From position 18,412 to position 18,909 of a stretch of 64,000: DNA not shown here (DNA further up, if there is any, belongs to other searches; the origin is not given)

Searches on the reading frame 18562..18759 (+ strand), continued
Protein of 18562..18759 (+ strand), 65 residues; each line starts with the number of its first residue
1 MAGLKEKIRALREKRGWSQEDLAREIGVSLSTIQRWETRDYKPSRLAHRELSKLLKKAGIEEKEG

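Call 68: find_encoding_contigs(protein=P0011, flank=10000, max_places=3)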
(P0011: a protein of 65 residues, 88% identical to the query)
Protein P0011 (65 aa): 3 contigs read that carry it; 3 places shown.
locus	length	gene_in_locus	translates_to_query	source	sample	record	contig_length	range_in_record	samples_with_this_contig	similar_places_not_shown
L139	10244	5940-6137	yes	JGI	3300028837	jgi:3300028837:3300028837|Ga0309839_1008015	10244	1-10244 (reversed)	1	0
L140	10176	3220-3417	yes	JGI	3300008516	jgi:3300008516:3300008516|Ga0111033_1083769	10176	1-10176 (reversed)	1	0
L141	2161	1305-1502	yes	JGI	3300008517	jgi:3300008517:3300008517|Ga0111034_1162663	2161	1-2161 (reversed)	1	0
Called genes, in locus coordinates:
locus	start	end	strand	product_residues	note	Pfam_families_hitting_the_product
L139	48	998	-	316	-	PF00565:SNase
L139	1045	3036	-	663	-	PF00676:E1_dh, PF02775:TPP_enzyme_C (weak), PF17147:PFOR_II (faint), PF02779:Transket_pyr, PF02780:Transketolase_C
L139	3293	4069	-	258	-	PF00583:Acetyltransf_1 (faint), PF14268:YoaP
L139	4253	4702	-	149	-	-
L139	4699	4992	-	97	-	PF18929:DUF5678 (weak)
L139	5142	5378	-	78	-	-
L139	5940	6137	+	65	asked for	PF13384:HTH_23 (weak), PF13560:HTH_31, PF12844:HTH_19 (weak), PF01381:HTH_3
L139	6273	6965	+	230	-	PF00535:Glycos_transf_2, PF13641:Glyco_tranf_2_3 (weak)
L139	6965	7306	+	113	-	-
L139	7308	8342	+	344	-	PF02350:Epimerase_2, PF13579:Glyco_trans_4_4 (faint)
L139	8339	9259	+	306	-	PF01073:3Beta_HSD, PF01370:Epimerase, PF04321:RmlD_sub_bind, PF16363:GDP_Man_Dehyd, PF02719:Polysacc_synt_2 (weak), PF07993:NAD_binding_4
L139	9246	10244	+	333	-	?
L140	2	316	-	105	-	?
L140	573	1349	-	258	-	PF00583:Acetyltransf_1 (faint), PF14268:YoaP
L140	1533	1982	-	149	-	-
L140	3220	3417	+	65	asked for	PF13384:HTH_23 (weak), PF13560:HTH_31, PF12844:HTH_19 (weak), PF01381:HTH_3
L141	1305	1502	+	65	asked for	PF13384:HTH_23 (weak), PF13560:HTH_31, PF12844:HTH_19 (weak), PF01381:HTH_3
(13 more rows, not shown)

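Call 69: find_encoding_contigs(protein=P0076, flank=10000, max_places=1)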
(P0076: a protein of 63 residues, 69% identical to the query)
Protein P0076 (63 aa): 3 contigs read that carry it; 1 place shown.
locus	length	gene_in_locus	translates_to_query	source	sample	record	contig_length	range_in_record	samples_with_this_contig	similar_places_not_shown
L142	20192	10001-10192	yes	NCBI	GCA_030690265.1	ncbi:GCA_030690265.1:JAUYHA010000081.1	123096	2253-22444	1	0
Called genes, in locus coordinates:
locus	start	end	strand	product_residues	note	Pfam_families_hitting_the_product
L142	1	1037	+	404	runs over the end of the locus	PF11104:PilM_2 (faint), PF14450:FtsA (weak), PF02491:SHS2_FTSA, PF06723:MreB_Mbl, PF06277:EutA (weak), PF14450:FtsA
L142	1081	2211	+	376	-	PF00091:Tubulin, PF12327:FtsZ_C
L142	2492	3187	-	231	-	PF02585:PIG-L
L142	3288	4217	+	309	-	PF13302:Acetyltransf_3, PF13420:Acetyltransf_4 (weak), PF00583:Acetyltransf_1, PF13508:Acetyltransf_7, PF00583:Acetyltransf_1, PF13673:Acetyltransf_10, PF13508:Acetyltransf_7, PF08445:FR47, +3 more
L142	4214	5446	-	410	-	PF13439:Glyco_transf_4, PF20706:GT4-conflict, PF13579:Glyco_trans_4_4, PF00534:Glycos_transf_1, PF13692:Glyco_trans_1_4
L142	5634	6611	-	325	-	PF04339:FemAB_like (weak), PF13480:Acetyltransf_6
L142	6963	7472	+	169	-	PF04978:MST, PF12867:DinB_2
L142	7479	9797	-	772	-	PF02516:STT3, PF13231:PMT_2 (weak), PF22627:AglB_core-like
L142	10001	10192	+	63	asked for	PF13560:HTH_31 (weak), PF12844:HTH_19 (weak), PF01381:HTH_3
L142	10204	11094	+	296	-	PF13641:Glyco_tranf_2_3 (weak), PF00535:Glycos_transf_2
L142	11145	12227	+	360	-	PF02350:Epimerase_2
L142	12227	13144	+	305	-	PF01073:3Beta_HSD, PF01370:Epimerase, PF02719:Polysacc_synt_2 (faint), PF04321:RmlD_sub_bind, PF16363:GDP_Man_Dehyd, PF07993:NAD_binding_4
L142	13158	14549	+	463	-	PF02310:B12-binding, PF04055:Radical_SAM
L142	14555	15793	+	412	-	PF13439:Glyco_transf_4, PF13579:Glyco_trans_4_4, PF00534:Glycos_transf_1, PF13692:Glyco_trans_1_4, PF13524:Glyco_trans_1_2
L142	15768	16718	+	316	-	PF05368:NmrA (weak), PF01073:3Beta_HSD, PF01370:Epimerase, PF02719:Polysacc_synt_2, PF04321:RmlD_sub_bind, PF07993:NAD_binding_4, PF13460:NAD_binding_10 (weak), PF16363:GDP_Man_Dehyd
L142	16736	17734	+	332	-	PF04321:RmlD_sub_bind (weak), PF05368:NmrA, PF01073:3Beta_HSD, PF01370:Epimerase, PF02719:Polysacc_synt_2, PF07993:NAD_binding_4 (faint), PF13460:NAD_binding_10, PF16363:GDP_Man_Dehyd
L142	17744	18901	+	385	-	PF13439:Glyco_transf_4, PF13579:Glyco_trans_4_4, PF20706:GT4-conflict, PF00534:Glycos_transf_1, PF13692:Glyco_trans_1_4, PF13524:Glyco_trans_1_2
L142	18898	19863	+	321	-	PF01073:3Beta_HSD, PF01370:Epimerase, PF02719:Polysacc_synt_2, PF04321:RmlD_sub_bind, PF07993:NAD_binding_4, PF13460:NAD_binding_10, PF16363:GDP_Man_Dehyd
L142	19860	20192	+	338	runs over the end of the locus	PF00676:E1_dh, PF02775:TPP_enzyme_C (faint), PF13292:DXP_synthase_N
